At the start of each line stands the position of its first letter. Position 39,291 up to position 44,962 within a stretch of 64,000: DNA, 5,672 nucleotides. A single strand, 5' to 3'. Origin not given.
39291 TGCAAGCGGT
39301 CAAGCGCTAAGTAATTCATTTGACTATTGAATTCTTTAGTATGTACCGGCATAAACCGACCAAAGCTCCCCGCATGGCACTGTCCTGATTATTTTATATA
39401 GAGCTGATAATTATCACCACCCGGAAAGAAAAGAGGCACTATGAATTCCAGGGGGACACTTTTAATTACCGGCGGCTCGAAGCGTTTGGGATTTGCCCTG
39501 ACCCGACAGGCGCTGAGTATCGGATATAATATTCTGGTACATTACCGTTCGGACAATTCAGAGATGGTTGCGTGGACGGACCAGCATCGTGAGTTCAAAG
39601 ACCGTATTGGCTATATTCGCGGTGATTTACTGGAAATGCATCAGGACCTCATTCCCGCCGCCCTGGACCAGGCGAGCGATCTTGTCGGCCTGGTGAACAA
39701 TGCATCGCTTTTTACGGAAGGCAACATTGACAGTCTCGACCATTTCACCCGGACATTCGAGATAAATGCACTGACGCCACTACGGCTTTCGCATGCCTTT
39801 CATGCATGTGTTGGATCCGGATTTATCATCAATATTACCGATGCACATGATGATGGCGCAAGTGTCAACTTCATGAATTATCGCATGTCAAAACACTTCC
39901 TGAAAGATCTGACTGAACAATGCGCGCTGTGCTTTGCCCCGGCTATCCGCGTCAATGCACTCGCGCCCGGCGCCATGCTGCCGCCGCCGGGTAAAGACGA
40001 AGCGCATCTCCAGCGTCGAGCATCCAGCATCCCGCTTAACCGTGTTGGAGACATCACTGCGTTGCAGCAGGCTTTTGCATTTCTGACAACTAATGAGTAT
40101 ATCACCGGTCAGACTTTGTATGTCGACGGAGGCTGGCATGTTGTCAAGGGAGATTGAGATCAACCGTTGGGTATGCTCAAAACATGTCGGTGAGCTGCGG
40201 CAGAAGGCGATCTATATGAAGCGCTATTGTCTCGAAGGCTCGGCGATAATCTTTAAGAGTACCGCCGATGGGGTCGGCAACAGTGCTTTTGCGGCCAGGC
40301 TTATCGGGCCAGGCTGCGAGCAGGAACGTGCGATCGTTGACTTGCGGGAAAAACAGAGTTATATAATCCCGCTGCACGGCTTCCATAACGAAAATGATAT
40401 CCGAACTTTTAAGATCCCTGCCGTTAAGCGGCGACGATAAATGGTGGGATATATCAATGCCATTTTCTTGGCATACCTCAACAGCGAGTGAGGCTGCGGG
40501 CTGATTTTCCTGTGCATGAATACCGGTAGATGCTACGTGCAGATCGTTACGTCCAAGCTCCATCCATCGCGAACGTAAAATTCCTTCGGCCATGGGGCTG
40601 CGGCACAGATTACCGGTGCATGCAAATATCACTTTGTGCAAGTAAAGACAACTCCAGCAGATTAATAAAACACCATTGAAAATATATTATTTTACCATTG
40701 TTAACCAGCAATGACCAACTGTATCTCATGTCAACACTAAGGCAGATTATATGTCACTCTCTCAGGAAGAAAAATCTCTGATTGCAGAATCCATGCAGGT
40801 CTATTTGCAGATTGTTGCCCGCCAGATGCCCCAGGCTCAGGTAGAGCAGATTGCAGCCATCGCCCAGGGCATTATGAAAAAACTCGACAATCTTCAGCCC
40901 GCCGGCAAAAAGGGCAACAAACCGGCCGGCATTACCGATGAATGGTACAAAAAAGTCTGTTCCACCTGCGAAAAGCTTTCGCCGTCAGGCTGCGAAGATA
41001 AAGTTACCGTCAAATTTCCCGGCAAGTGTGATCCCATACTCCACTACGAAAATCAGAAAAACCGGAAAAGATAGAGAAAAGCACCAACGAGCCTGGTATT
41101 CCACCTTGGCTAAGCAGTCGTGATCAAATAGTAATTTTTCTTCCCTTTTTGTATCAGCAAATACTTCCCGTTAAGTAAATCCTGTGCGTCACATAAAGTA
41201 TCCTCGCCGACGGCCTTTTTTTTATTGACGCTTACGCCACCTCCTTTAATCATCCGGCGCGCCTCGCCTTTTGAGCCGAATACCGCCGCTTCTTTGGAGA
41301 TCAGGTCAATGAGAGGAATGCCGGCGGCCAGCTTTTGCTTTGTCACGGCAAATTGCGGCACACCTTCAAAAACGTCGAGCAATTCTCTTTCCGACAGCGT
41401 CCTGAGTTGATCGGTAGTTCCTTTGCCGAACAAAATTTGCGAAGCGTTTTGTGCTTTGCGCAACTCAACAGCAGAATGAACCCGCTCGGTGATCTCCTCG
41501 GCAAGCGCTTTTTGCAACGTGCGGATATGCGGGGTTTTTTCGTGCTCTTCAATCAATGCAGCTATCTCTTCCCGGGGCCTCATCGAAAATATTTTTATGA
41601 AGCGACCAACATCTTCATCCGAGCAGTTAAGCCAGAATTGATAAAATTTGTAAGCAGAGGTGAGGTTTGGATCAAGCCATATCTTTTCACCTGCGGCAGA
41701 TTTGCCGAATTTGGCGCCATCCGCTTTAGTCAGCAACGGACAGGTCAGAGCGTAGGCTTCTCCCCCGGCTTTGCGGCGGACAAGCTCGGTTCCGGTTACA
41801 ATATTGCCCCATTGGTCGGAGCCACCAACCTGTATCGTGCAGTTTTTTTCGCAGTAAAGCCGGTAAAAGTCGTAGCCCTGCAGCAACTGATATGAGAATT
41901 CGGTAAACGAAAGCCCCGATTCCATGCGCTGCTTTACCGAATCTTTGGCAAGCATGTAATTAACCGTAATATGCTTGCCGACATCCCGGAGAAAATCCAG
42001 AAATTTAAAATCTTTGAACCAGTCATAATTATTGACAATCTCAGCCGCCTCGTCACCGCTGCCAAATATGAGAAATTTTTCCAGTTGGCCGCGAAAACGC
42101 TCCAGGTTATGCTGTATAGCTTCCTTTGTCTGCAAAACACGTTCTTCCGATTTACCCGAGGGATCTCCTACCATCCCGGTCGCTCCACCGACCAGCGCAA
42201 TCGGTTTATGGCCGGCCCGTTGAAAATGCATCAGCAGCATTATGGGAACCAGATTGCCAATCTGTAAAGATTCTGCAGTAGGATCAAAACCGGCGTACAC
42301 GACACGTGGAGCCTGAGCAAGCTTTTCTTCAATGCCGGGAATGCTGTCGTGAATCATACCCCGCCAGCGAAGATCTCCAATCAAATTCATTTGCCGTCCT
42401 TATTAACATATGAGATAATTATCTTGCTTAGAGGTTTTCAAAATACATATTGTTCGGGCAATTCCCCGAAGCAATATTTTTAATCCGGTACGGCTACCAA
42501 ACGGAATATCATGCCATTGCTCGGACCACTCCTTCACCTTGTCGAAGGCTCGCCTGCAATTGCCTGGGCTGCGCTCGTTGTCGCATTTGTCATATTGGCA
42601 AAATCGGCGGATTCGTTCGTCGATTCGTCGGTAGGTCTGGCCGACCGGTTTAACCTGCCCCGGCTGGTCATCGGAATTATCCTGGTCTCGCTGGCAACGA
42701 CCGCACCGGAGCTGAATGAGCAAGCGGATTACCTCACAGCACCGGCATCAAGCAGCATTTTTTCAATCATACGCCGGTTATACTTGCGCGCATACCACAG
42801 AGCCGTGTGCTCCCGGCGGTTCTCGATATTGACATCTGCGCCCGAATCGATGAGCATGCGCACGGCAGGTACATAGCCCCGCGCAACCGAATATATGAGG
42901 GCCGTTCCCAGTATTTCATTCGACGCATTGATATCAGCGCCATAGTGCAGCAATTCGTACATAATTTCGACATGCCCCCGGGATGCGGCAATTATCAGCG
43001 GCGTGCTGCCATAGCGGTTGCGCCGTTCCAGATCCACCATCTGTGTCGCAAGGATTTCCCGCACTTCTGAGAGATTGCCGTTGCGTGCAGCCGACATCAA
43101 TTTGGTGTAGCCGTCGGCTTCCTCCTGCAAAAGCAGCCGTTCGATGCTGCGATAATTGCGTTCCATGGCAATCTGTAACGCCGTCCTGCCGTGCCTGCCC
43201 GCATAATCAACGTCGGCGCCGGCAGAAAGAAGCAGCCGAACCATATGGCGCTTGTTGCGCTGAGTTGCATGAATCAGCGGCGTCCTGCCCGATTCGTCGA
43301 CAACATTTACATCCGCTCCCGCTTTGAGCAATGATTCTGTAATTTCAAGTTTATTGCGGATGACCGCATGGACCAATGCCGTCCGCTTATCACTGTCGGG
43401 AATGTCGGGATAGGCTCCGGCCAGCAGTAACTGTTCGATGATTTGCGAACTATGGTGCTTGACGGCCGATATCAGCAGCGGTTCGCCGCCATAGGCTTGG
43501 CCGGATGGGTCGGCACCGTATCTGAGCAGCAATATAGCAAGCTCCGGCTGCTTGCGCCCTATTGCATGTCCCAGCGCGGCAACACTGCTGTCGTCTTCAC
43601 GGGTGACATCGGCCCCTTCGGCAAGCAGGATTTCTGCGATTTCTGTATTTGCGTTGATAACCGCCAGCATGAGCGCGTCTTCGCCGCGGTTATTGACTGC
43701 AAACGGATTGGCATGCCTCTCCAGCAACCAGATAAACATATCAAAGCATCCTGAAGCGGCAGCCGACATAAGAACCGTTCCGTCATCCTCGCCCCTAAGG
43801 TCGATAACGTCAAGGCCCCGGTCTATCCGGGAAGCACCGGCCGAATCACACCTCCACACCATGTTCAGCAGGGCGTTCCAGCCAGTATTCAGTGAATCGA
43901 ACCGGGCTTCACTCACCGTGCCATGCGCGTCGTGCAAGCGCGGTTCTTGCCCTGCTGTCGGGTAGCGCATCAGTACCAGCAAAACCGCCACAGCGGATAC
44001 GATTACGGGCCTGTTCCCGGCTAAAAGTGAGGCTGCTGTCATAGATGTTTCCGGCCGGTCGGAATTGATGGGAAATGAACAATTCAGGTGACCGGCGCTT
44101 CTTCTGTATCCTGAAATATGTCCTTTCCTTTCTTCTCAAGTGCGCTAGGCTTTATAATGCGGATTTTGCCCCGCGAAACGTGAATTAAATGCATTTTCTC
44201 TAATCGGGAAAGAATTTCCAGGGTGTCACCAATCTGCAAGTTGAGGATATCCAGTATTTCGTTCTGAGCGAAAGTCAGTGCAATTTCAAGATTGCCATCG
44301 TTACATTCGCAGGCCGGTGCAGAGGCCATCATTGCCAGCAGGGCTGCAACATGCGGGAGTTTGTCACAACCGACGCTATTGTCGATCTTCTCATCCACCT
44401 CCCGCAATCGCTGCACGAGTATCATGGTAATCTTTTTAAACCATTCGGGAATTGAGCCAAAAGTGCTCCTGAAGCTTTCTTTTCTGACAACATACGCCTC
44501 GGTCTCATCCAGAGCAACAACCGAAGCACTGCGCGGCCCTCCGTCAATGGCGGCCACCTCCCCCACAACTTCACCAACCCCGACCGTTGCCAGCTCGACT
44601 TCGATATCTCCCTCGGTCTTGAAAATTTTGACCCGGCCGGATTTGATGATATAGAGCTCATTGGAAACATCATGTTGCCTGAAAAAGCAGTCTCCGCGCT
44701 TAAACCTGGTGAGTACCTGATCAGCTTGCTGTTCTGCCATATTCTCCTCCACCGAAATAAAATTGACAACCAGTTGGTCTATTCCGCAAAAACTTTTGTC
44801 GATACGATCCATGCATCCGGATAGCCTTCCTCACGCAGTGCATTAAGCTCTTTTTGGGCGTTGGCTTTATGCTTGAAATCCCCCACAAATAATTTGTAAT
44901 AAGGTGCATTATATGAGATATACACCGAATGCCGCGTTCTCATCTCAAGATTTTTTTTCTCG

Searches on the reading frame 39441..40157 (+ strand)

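Call 12: search_protein_families(library=pfam, proteins=[window:39441-40157:+], max_evalue=0.001)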
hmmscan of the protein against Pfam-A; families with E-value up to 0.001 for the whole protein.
window:39441-40157:+ (238 aa): 2 families
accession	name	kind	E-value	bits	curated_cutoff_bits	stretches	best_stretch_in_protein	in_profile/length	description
PF13561.12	adh_short_C2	-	5.9e-23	82.1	27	1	16-233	8-236/236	Enoyl-(Acyl carrier protein) reductase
PF00106.31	adh_short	-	8.5e-20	71.5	26.6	1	7-180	3-183/195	short chain dehydrogenase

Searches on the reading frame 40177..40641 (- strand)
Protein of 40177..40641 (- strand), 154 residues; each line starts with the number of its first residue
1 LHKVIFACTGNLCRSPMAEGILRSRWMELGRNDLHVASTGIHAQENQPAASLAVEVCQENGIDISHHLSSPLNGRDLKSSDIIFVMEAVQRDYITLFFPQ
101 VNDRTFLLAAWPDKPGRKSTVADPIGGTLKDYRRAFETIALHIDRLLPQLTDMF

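Call 12: search_protein_families(library=pfam, proteins=[window:40177-40641:-], max_evalue=0.001)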
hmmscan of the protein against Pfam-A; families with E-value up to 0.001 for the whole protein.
window:40177-40641:- (154 aa): 1 family
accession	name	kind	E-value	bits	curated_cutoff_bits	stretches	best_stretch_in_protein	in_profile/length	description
PF01451.26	LMWPc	-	1.5e-26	93.8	23.2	1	4-144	1-141/144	Low molecular weight phosphotyrosine protein phosphatase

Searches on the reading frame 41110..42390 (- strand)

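Call 12: search_protein_families(library=pfam, proteins=[window:41110-42390:-], max_evalue=0.001)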
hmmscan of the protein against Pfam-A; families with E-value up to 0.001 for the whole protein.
window:41110-42390:- (426 aa): 3 families
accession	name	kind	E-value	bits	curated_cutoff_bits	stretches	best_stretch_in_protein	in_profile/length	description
PF00579.31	tRNA-synt_1b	-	2.6e-81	273.6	21.1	1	28-321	5-291/292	tRNA synthetases class I (W and Y)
PF22421.1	SYY_C-terminal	-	1.8e-15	57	27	1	336-423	1-83/83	Tyrosine--tRNA ligase SYY-like C-terminal domain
PF01479.30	S4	-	0.00035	20.7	22.8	1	371-393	12-35/48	S4 domain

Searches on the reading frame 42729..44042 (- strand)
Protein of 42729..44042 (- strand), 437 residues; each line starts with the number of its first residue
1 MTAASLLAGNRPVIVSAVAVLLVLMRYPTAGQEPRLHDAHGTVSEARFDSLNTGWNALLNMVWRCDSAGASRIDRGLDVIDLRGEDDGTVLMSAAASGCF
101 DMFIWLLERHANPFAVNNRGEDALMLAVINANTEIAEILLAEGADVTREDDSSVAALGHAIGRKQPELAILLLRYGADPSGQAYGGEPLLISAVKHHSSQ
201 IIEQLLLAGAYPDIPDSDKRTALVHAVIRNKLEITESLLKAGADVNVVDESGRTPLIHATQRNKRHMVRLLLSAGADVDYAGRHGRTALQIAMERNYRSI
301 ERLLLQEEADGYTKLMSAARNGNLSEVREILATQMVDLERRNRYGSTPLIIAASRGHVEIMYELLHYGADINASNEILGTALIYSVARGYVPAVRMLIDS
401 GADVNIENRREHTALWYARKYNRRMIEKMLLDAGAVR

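Call 12: search_protein_families(library=pfam, proteins=[window:42729-44042:-], max_evalue=0.001)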
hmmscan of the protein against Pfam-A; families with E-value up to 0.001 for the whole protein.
window:42729-44042:- (437 aa): 7 families
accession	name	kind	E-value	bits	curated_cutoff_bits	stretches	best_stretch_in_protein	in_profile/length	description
PF12796.13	Ank_2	-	3.6e-81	268.3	27.3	7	190-279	1-87/90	Ankyrin repeats (3 copies)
PF00023.36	Ank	-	2.9e-54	178.4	21.1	4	344-375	1-32/33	Ankyrin repeat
PF13857.12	Ank_5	-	2.4e-40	136.6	27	4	212-259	7-56/56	Ankyrin repeats (many copies)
PF13637.12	Ank_4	-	7.2e-40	134.6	22.7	4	223-272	1-50/50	Ankyrin repeats (many copies)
PF13606.12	Ank_3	-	1.3e-38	126.4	22.3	1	344-373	1-30/30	Ankyrin repeat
PF23745.1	ANK_LRRK2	-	1.7e-11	44.5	27.5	1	221-306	33-114/130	LRRK2 ANK repeat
PF24521.3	Ank_KRIT1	-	2.5e-08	34.2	80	0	313-399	20-106/149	KRIT1 ankyrin-repeats domain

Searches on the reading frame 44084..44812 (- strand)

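Call 12: search_protein_families(library=pfam, proteins=[window:44084-44812:-], max_evalue=0.001)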
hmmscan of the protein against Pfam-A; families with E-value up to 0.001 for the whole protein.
window:44084-44812:- (242 aa): 2 families
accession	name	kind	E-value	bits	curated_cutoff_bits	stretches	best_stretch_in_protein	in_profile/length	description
PF00027.35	cNMP_binding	-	1.8e-21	76.4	27.5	1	35-117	2-85/89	Cyclic nucleotide-binding domain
PF13545.12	HTH_Crp_2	-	8.5e-06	26.1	27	1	155-227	3-69/70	Crp-like helix-turn-helix domain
